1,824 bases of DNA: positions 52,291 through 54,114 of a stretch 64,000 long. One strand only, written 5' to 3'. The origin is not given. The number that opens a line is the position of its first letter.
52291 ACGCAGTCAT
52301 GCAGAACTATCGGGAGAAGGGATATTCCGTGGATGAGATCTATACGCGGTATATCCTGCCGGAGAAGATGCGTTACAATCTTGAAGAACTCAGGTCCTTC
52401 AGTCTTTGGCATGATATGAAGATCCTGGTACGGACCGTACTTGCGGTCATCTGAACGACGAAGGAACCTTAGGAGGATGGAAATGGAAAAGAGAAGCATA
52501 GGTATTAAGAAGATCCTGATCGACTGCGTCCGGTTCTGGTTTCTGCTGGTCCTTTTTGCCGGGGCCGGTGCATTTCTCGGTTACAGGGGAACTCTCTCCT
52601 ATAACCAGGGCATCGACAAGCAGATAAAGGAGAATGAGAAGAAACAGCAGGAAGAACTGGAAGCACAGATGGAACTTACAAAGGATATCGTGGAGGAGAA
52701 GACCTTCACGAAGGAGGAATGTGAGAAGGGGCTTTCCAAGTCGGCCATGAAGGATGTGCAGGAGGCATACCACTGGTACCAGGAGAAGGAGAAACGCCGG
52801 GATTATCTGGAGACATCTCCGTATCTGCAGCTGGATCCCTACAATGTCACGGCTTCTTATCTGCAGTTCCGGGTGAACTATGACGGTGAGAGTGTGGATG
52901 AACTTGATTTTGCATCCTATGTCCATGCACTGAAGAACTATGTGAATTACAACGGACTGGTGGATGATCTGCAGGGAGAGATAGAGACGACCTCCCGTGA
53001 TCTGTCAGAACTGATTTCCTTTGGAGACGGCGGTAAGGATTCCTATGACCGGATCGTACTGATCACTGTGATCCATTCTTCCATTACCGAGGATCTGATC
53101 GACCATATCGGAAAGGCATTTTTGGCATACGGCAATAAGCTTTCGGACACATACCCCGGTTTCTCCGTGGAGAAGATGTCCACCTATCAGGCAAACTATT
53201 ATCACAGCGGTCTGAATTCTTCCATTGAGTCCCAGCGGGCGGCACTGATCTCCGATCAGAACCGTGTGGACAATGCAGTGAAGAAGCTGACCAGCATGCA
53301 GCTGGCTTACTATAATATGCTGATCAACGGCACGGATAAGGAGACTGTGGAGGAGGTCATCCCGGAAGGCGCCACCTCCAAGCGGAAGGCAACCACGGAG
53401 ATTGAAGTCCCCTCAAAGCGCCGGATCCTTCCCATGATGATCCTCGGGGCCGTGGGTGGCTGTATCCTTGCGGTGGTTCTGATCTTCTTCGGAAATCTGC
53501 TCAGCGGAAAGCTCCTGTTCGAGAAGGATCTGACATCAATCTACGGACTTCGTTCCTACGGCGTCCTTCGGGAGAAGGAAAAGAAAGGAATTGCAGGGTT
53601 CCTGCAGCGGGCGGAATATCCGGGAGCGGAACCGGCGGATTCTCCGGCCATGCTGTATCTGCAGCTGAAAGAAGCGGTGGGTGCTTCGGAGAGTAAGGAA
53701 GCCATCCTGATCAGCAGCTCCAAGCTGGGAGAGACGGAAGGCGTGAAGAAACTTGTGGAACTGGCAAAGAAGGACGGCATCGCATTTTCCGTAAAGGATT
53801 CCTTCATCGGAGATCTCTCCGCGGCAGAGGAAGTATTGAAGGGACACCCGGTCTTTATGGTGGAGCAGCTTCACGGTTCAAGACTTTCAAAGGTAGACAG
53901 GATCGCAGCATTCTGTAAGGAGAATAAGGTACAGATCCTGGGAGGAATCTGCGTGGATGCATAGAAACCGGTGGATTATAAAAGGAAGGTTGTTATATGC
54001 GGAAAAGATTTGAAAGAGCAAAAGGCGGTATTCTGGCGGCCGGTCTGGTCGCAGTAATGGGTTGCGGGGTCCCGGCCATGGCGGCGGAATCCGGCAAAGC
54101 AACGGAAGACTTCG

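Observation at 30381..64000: Glycopolymer island interleaving two biosynthesis modules with five CW_binding_1 surface proteins: a candidate linked polymer-plus-binders system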

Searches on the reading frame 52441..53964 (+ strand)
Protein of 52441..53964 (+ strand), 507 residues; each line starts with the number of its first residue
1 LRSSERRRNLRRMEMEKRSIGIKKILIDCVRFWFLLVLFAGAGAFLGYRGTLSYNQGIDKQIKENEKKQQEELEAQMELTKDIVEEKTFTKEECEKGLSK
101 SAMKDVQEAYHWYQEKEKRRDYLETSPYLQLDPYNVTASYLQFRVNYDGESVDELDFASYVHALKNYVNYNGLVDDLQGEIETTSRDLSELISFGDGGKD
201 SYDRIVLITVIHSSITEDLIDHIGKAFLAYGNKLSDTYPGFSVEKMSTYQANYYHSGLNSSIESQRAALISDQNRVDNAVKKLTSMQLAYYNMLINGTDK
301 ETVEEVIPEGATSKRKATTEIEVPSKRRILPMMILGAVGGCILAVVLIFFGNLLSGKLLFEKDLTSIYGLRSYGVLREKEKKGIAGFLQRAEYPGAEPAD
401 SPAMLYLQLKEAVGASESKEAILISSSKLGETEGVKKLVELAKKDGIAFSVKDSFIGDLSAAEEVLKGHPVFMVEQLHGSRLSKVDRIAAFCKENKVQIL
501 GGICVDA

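Call 5: search_protein_families(library=pfam, proteins=[window:52441-53964:+], max_evalue=0.001)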
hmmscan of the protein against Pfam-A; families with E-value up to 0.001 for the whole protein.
window:52441-53964:+ (507 aa): 0 families

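Call 16: find_homologous_proteins(query=window:52483-53964:+, max_evalue=0.001)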
Query window:52483-53964:+ (493 aa): 15 proteins with E <= 0.001 among 8000 candidates.
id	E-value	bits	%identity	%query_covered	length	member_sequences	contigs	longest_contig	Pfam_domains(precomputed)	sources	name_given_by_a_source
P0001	0.0e+0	1084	100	100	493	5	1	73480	-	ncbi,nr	ncbi:MAG: hypothetical protein IJM25_02220 [Eubacterium sp.]|nr:hypothetical protein [Eubacterium sp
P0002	1.9e-273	925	85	100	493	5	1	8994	-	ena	-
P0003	4.5e-248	842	76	100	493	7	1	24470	-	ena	-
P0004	2.0e-211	721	65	100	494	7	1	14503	-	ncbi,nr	ncbi:MAG: hypothetical protein K5897_03560 [Eubacterium sp.]|nr:hypothetical protein [Eubacterium sp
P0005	6.0e-206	703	62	100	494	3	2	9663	-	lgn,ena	-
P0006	1.9e-176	606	55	100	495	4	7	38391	-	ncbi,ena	-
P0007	2.5e-159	549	51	100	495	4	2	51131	-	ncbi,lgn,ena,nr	ncbi:MAG: hypothetical protein IKQ49_03435 [Eubacterium sp.]|nr:hypothetical protein [Eubacterium sp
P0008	2.0e-158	546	51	100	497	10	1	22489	-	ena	-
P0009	8.7e-152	524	49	100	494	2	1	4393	-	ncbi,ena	-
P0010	1.1e-148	514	47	100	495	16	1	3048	-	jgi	-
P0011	3.4e-134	466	46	100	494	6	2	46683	-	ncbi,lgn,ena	-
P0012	1.1e-131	458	44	100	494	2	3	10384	-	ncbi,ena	-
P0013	3.2e-131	456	44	100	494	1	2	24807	-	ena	-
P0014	5.7e-123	429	43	100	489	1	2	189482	-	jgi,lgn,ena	-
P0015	7.3e-99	350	37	99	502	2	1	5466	-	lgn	-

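Call 17: find_encoding_contigs(protein=P0003, flank=10000, max_places=2)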
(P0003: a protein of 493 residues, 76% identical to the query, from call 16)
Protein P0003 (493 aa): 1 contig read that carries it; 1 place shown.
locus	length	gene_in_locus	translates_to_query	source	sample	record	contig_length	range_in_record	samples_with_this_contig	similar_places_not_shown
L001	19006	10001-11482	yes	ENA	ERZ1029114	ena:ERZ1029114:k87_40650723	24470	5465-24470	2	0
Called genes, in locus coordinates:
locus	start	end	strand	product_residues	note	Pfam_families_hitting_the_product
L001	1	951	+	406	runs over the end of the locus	PF13439:Glyco_transf_4, PF13579:Glyco_trans_4_4, PF00534:Glycos_transf_1, PF13692:Glyco_trans_1_4, PF13524:Glyco_trans_1_2 (weak)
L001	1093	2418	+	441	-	PF03446:NAD_binding_2, PF03721:UDPG_MGDP_dh_N, PF00984:UDPG_MGDP_dh, PF03720:UDPG_MGDP_dh_C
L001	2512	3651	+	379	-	PF00534:Glycos_transf_1, PF13692:Glyco_trans_1_4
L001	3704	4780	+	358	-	PF01408:GFO_IDH_MocA, PF22725:GFO_IDH_MocA_C3, PF02894:GFO_IDH_MocA_C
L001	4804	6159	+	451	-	PF04932:Wzy_C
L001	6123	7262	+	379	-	PF00534:Glycos_transf_1 (faint), PF13524:Glyco_trans_1_2 (faint)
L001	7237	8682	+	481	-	PF01943:Polysacc_synt, PF13440:Polysacc_synt_3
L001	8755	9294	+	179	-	PF25084:LbH_EIF2B, PF25087:GMPPB_C (faint), PF00132:Hexapep, PF14602:Hexapep_2 (weak)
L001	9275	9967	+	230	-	PF02397:Bac_transf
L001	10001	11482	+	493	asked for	-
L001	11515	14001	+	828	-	-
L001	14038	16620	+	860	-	PF01473:Choline_bind_1 (faint), PF19127:Choline_bind_3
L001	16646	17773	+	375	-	PF00155:Aminotran_1_2, PF01041:DegT_DnrJ_EryC1, PF01212:Beta_elim_lyase (weak)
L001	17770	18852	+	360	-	PF13439:Glyco_transf_4, PF13477:Glyco_trans_4_2, PF13579:Glyco_trans_4_4, PF20706:GT4-conflict, PF00534:Glycos_transf_1, PF13692:Glyco_trans_1_4, PF13524:Glyco_trans_1_2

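Call 18: find_encoding_contigs(protein=P0006, flank=10000, max_places=2)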
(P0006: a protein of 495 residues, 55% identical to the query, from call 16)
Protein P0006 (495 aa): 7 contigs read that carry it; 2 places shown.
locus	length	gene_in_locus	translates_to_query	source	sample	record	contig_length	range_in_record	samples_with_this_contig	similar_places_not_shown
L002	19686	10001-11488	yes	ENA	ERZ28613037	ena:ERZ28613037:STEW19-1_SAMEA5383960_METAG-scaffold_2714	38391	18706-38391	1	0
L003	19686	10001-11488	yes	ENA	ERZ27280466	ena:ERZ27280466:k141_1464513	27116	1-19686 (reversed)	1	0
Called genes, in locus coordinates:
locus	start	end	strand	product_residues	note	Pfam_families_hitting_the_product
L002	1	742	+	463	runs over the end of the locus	PF19085:Choline_bind_2, PF00150:Cellulase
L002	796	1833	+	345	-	PF00188:CAP, PF01473:Choline_bind_1, PF19127:Choline_bind_3, PF01473:Choline_bind_1 (weak), PF19127:Choline_bind_3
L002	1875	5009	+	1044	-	PF01473:Choline_bind_1 (faint), PF19127:Choline_bind_3 (weak)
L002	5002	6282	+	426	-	PF13439:Glyco_transf_4, PF13579:Glyco_trans_4_4, PF00534:Glycos_transf_1, PF13524:Glyco_trans_1_2 (faint), PF13692:Glyco_trans_1_4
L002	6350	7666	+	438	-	PF03446:NAD_binding_2, PF03721:UDPG_MGDP_dh_N, PF00984:UDPG_MGDP_dh, PF03720:UDPG_MGDP_dh_C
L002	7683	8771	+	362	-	PF01408:GFO_IDH_MocA, PF02894:GFO_IDH_MocA_C, PF22725:GFO_IDH_MocA_C3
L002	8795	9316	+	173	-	PF25084:LbH_EIF2B, PF25087:GMPPB_C (faint), PF00132:Hexapep, PF14602:Hexapep_2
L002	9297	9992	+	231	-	PF02397:Bac_transf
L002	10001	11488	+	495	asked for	-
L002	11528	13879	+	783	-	PF01473:Choline_bind_1 (faint), PF19127:Choline_bind_3 (faint), PF19085:Choline_bind_2, PF01183:Glyco_hydro_25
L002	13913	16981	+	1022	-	PF19127:Choline_bind_3, PF01473:Choline_bind_1 (weak), PF19127:Choline_bind_3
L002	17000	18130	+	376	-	PF00155:Aminotran_1_2, PF01041:DegT_DnrJ_EryC1, PF01212:Beta_elim_lyase (weak)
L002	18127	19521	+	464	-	PF04932:Wzy_C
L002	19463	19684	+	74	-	?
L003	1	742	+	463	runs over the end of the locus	PF19085:Choline_bind_2, PF00150:Cellulase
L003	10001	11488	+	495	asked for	-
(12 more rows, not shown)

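Call 19: find_encoding_contigs(protein=P0007, flank=10000, max_places=2)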
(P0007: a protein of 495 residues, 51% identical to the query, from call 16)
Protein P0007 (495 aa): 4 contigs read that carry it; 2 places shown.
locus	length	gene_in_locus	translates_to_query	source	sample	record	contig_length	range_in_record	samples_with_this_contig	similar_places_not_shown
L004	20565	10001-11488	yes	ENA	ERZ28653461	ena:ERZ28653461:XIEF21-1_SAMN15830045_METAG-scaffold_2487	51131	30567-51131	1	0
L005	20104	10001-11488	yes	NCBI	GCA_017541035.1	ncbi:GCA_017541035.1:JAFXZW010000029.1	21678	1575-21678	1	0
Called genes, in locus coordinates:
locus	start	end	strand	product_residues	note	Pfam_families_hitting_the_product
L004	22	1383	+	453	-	PF19085:Choline_bind_2, PF00150:Cellulase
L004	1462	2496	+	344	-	PF00188:CAP, PF01473:Choline_bind_1 (weak), PF19127:Choline_bind_3, PF01473:Choline_bind_1 (weak), PF19127:Choline_bind_3, PF01473:Choline_bind_1 (weak)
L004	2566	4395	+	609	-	PF07228:SpoIIE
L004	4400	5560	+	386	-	PF01757:Acyl_transf_3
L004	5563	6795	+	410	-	PF13439:Glyco_transf_4, PF13579:Glyco_trans_4_4, PF00534:Glycos_transf_1, PF13692:Glyco_trans_1_4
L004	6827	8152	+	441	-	PF03446:NAD_binding_2, PF03721:UDPG_MGDP_dh_N, PF00984:UDPG_MGDP_dh, PF03720:UDPG_MGDP_dh_C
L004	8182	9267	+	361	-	PF01408:GFO_IDH_MocA, PF02894:GFO_IDH_MocA_C, PF22725:GFO_IDH_MocA_C3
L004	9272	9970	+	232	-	PF02397:Bac_transf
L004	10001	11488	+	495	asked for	-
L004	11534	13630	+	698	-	PF01473:Choline_bind_1 (faint), PF19127:Choline_bind_3, PF01183:Glyco_hydro_25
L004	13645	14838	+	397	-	PF00534:Glycos_transf_1, PF13692:Glyco_trans_1_4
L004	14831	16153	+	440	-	PF04932:Wzy_C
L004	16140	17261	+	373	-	PF00534:Glycos_transf_1 (faint), PF13524:Glyco_trans_1_2 (weak)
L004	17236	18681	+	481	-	PF01943:Polysacc_synt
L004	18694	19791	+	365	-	PF13439:Glyco_transf_4, PF13477:Glyco_trans_4_2, PF13579:Glyco_trans_4_4, PF20706:GT4-conflict, PF00534:Glycos_transf_1, PF13692:Glyco_trans_1_4, PF13524:Glyco_trans_1_2 (weak)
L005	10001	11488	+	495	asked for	-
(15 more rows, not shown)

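Call 21: find_encoding_contigs(protein=P0014, flank=10000, max_places=1)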
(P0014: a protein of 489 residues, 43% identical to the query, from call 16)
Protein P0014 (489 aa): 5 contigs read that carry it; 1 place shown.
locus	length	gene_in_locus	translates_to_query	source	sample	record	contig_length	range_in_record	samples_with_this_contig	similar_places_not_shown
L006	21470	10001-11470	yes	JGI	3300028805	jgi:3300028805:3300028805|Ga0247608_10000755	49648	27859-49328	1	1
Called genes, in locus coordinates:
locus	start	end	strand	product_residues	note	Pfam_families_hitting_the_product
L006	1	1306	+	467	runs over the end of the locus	PF19085:Choline_bind_2, PF00150:Cellulase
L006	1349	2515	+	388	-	PF00188:CAP, PF19127:Choline_bind_3, PF01473:Choline_bind_1 (weak), PF19127:Choline_bind_3, PF01473:Choline_bind_1 (weak), PF19127:Choline_bind_3, PF19127:Choline_bind_3, PF19127:Choline_bind_3, +2 more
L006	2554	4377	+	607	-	PF07228:SpoIIE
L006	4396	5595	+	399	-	PF01757:Acyl_transf_3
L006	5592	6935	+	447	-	PF13439:Glyco_transf_4, PF13579:Glyco_trans_4_4, PF00534:Glycos_transf_1, PF13692:Glyco_trans_1_4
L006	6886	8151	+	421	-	PF03446:NAD_binding_2 (weak), PF03721:UDPG_MGDP_dh_N, PF00984:UDPG_MGDP_dh, PF03720:UDPG_MGDP_dh_C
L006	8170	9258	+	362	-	PF01408:GFO_IDH_MocA, PF02894:GFO_IDH_MocA_C, PF22725:GFO_IDH_MocA_C3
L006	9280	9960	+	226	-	PF02397:Bac_transf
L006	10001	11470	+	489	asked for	-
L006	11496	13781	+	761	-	-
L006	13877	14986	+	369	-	PF00534:Glycos_transf_1 (faint), PF13692:Glyco_trans_1_4 (weak)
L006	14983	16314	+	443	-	-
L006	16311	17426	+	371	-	PF13524:Glyco_trans_1_2 (weak)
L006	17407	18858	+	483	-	PF01943:Polysacc_synt, PF13440:Polysacc_synt_3, PF01554:MatE (weak)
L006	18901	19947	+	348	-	PF13439:Glyco_transf_4, PF13477:Glyco_trans_4_2, PF13579:Glyco_trans_4_4, PF20706:GT4-conflict (weak), PF00534:Glycos_transf_1, PF13692:Glyco_trans_1_4, PF13524:Glyco_trans_1_2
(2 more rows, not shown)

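Call 22: find_encoding_contigs(protein=P0011, flank=10000, max_places=1)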
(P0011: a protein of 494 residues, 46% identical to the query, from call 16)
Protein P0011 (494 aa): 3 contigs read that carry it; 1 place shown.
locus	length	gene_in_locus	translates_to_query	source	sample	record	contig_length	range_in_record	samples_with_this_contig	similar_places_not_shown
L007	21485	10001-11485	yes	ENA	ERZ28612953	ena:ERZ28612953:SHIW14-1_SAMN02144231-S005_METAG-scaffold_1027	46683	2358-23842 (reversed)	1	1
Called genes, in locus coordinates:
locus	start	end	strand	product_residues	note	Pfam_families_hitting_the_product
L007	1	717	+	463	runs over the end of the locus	PF19085:Choline_bind_2 (weak), PF00150:Cellulase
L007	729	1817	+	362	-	PF00188:CAP, PF19085:Choline_bind_2 (faint), PF19127:Choline_bind_3, PF01473:Choline_bind_1 (weak), PF19127:Choline_bind_3, PF01473:Choline_bind_1, PF19127:Choline_bind_3, PF01473:Choline_bind_1 (weak)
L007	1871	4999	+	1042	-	PF19127:Choline_bind_3 (faint), PF01473:Choline_bind_1 (faint)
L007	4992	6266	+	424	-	PF13439:Glyco_transf_4, PF13579:Glyco_trans_4_4, PF00534:Glycos_transf_1, PF13692:Glyco_trans_1_4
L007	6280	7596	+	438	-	PF03446:NAD_binding_2, PF03721:UDPG_MGDP_dh_N, PF00984:UDPG_MGDP_dh, PF03720:UDPG_MGDP_dh_C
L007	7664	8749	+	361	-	PF01408:GFO_IDH_MocA, PF02894:GFO_IDH_MocA_C, PF22725:GFO_IDH_MocA_C3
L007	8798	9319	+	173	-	PF25084:LbH_EIF2B, PF25087:GMPPB_C (faint), PF00132:Hexapep, PF14602:Hexapep_2 (weak)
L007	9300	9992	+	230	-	PF02397:Bac_transf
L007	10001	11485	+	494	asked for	-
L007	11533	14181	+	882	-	PF01473:Choline_bind_1 (faint), PF19127:Choline_bind_3 (faint), PF19085:Choline_bind_2 (weak), PF01183:Glyco_hydro_25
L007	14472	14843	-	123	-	-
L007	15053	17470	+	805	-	PF19127:Choline_bind_3, PF01473:Choline_bind_1 (weak), PF19127:Choline_bind_3, PF01473:Choline_bind_1 (weak), PF19127:Choline_bind_3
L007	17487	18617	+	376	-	PF00155:Aminotran_1_2, PF01041:DegT_DnrJ_EryC1, PF01212:Beta_elim_lyase (weak)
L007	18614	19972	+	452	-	PF04932:Wzy_C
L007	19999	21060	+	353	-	PF13439:Glyco_transf_4, PF13579:Glyco_trans_4_4, PF00534:Glycos_transf_1, PF13692:Glyco_trans_1_4, PF13524:Glyco_trans_1_2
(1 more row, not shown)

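Call 31: find_encoding_contigs(protein=P0004, flank=10000, max_places=1)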
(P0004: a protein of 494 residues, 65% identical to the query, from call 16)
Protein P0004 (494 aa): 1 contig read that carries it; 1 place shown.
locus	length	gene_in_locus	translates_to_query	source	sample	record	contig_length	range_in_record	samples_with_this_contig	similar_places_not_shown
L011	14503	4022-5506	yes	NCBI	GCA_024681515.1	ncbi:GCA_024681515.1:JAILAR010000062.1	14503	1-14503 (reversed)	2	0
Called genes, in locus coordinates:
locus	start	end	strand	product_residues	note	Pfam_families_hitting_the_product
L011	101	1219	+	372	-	PF00534:Glycos_transf_1 (faint), PF13524:Glyco_trans_1_2 (weak)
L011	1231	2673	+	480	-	PF01943:Polysacc_synt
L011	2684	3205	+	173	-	PF00132:Hexapep, PF25084:LbH_EIF2B (weak), PF25087:GMPPB_C (faint), PF14602:Hexapep_2 (faint)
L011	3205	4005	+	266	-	PF02397:Bac_transf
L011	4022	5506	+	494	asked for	-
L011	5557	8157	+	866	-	PF01473:Choline_bind_1 (faint), PF19127:Choline_bind_3 (faint), PF19085:Choline_bind_2 (weak), PF01183:Glyco_hydro_25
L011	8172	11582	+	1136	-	-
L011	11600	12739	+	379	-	PF00155:Aminotran_1_2, PF01041:DegT_DnrJ_EryC1, PF01212:Beta_elim_lyase (weak)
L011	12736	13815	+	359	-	PF13439:Glyco_transf_4, PF13477:Glyco_trans_4_2, PF13579:Glyco_trans_4_4, PF20706:GT4-conflict, PF00534:Glycos_transf_1, PF13692:Glyco_trans_1_4, PF13524:Glyco_trans_1_2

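Call 38: search_protein_families(library=ncbifam, proteins=[window:52483-53964:+], max_evalue=0.01)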
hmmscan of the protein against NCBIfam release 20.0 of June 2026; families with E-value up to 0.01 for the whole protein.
window:52483-53964:+ (493 aa): 1 family
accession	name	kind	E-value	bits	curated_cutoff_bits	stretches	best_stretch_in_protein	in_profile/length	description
NF047360.1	tail_chap_PVL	equivalog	0.001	19.3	25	1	45-96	29-81/86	phage tail assembly chaperone G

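Call 51: search_protein_families(library=pfam, proteins=[window:52483-53964:+], max_evalue=5)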
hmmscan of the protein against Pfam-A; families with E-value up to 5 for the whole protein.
window:52483-53964:+ (493 aa): 2 families
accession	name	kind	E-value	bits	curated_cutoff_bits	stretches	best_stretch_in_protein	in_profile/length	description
PF07337.16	CagY_M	-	0.036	14.1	21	1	77-90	15-28/32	DC-EC Repeat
PF17408.7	MCD_N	-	0.067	13.8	22.4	1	232-273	12-57/85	Malonyl-CoA decarboxylase N-terminal domain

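Call 58: predict_structure(alignment_id=A2)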
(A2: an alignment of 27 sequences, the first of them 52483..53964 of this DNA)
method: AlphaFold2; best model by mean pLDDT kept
length: 493 residues; sequences in the alignment: 27
mean_pLDDT: 84.9   pTM: 0.43
mean pLDDT of the five models: 84.9, 84.3, 84.2, 83.4, 82.9
residues with pLDDT >= 90: 225; 70-90: 220; 50-70: 24; < 50: 24
segments of 3 or more residues with pLDDT < 50: 65-70, 294-308
pLDDT, mean of each block of 10 residues (from residue 1): 63 87 92 86 81 69 47 77 89 93 93 92 95 87 92 90 77 88 81 93 90 94 92 95 93 92 90 91 82 45 43 81 91 85 79 86 87 85 89 92 90 88 93 91 87 90 85 90 91 87
secondary structure, 60 per line:
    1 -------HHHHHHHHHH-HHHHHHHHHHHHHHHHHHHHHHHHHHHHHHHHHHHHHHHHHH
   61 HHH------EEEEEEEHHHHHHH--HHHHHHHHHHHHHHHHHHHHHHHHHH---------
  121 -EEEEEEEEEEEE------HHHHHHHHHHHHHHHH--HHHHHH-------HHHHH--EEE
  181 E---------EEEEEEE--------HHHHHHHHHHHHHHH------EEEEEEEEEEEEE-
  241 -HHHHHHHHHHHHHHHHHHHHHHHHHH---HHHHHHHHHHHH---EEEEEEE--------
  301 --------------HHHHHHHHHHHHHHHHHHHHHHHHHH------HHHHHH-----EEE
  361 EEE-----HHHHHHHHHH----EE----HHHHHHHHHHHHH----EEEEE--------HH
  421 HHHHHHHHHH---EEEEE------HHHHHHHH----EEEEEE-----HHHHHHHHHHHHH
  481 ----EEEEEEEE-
elements in order: H8-17 H19-63 E70-76 H77-83 H86-111 E122-133 H140-155 H158-163 H171-175 E178-181 E191-197 H206-220 E227-239 H242-267 H271-282 E286-292 H315-340 H347-352 E358-363 H369-378 H389-401 E406-410 H419-430 E434-438 H445-452 E457-462 H468-480 E485-492

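Call 63: fold_search(model_id=the predicted structure, library=pdb)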
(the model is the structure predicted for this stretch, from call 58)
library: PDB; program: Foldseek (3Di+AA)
matches with E <= 10: 972; with E <= 0.001: 28
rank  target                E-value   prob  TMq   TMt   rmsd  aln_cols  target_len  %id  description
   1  9r6b_I                1.4e-09  1.00  0.22  0.19  38.6       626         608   10  CPS secretion pathway Wza-Wzc (Conf 4) (released 2026-03-04)
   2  9exo_C                1.3e-08  1.00  0.21  0.19  28.5       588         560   11  Wzc-K540M-2YE MgADP C1 (released 2025-04-23)
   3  9i2q_C                1.4e-08  1.00  0.21  0.20  31.9       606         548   11  Wzc-K540M-3YE MgADP C1 (released 2025-04-30)
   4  9exq_C                2.2e-08  1.00  0.20  0.19  31.8       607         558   10  Wzc-K540M-3YE-N711Y MgADP C1 (released 2025-04-23)
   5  9i2q_B                2.9e-08  1.00  0.21  0.19  31.7       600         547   11  Wzc-K540M-3YE MgADP C1 (released 2025-04-30)
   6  9exq_B                3.2e-08  1.00  0.20  0.18  29.5       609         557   11  Wzc-K540M-3YE-N711Y MgADP C1 (released 2025-04-23)
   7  9exo_B                3.4e-08  1.00  0.21  0.19  31.5       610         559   10  Wzc-K540M-2YE MgADP C1 (released 2025-04-23)
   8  9r64_I                3.5e-08  1.00  0.22  0.17  42.3       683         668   10  CPS secretion pathway Wza-Wzc_C1 (Conf 0) (released 2026-03-04)
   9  7nhr_C                3.9e-08  1.00  0.26  0.23  27.0       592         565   10  Putative transmembrane protein Wzc K540M C1 (released 2021-08-25)
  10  9r62_K                3.9e-08  1.00  0.19  0.15  36.5       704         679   10  CPS co-polymerase Wzc_C1 (released 2026-03-04)
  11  9exo_A                4.2e-08  1.00  0.21  0.16  25.6       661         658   10  Wzc-K540M-2YE MgADP C1 (released 2025-04-23)
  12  9i2q_A                4.9e-08  1.00  0.21  0.17  29.0       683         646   10  Wzc-K540M-3YE MgADP C1 (released 2025-04-30)
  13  9exq_A                6.1e-08  1.00  0.20  0.16  28.9       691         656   10  Wzc-K540M-3YE-N711Y MgADP C1 (released 2025-04-23)
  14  9r68_I                8.4e-08  1.00  0.20  0.16  44.3       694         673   10  CPS secretion pathway Wza-Wzc_C1 (Conf 2) (released 2026-03-04)
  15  9r62_I                1.2e-07  1.00  0.22  0.19  35.4       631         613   11  CPS co-polymerase Wzc_C1 (released 2026-03-04)
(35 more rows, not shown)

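Call 68: find_related_loci(query=A3, collection=metagenome_contigs, flank=10000)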
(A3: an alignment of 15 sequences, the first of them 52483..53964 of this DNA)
Query A3 (493 aa) in metagenome_contigs; peptide patterns used: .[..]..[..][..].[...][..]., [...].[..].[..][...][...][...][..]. (x = any residue, [..] = any of these).
274 stretches matched a pattern; 7 encode a relative of the query (tblastn E <= 1e-3); 7 distinct loci.
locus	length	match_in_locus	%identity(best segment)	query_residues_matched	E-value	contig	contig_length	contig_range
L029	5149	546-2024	94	1-493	0e+0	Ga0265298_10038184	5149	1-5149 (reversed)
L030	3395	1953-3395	77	1-481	0e+0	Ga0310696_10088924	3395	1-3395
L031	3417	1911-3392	47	1-491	5e-159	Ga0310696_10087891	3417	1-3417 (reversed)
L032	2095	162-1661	49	1-491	7e-164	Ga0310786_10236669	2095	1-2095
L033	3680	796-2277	47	1-491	3e-155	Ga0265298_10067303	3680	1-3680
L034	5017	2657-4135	44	1-493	2e-143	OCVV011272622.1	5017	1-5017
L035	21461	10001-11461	43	1-491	7e-129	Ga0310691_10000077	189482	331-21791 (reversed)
